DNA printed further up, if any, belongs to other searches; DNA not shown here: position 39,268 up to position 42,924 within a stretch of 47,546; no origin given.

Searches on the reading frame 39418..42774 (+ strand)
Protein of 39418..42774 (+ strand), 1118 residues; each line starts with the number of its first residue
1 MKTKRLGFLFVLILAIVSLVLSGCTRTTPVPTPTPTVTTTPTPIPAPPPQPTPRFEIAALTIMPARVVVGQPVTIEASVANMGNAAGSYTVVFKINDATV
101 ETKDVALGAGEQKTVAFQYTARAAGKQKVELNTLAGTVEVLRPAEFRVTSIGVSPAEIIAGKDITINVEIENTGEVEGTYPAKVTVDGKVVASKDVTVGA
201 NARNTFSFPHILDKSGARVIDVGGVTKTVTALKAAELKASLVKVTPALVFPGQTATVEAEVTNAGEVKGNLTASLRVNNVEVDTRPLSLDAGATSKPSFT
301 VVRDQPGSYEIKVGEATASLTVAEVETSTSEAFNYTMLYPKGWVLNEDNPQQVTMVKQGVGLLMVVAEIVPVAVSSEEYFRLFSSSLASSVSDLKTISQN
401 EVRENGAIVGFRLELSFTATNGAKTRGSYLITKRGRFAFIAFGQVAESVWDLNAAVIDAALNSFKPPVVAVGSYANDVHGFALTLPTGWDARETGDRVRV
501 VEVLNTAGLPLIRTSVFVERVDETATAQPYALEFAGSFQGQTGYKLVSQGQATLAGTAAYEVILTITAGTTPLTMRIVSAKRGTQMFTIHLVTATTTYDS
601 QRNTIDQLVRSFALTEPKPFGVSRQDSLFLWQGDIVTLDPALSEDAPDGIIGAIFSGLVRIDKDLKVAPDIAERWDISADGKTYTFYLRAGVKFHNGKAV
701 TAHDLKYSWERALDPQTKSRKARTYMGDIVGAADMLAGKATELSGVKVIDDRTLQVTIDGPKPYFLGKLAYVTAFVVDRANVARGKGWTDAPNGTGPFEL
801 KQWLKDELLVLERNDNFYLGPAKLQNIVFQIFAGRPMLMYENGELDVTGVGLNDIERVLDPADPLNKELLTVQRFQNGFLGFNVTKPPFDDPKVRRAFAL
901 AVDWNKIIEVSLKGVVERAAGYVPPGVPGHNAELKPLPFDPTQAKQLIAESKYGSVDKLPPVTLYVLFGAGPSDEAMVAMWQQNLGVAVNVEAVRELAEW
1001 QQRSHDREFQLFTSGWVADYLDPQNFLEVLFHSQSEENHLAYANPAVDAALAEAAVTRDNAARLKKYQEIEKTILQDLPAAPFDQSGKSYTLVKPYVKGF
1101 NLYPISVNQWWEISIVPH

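Call 22: search_protein_families(library=pfam, proteins=[window:39418-42774:+], max_evalue=0.00001)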
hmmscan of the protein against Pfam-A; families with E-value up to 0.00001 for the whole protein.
window:39418-42774:+ (1118 aa): 4 families
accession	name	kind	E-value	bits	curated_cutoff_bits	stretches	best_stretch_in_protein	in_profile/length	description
PF00496.27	SBP_bac_5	-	7.7e-87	292.2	32.4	1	666-1035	1-365/368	Bacterial extracellular solute-binding proteins, family 5 Middle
PF07705.17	CARDB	-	2.5e-21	76.2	22.7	2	53-131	2-81/101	CARDB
PF01789.22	PsbP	-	2.5e-07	31.3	23.5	0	473-613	5-154/155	PsbP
PF18933.6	PsbP_2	-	2.4e-06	28.1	27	0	470-613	43-183/184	PsbP-like protein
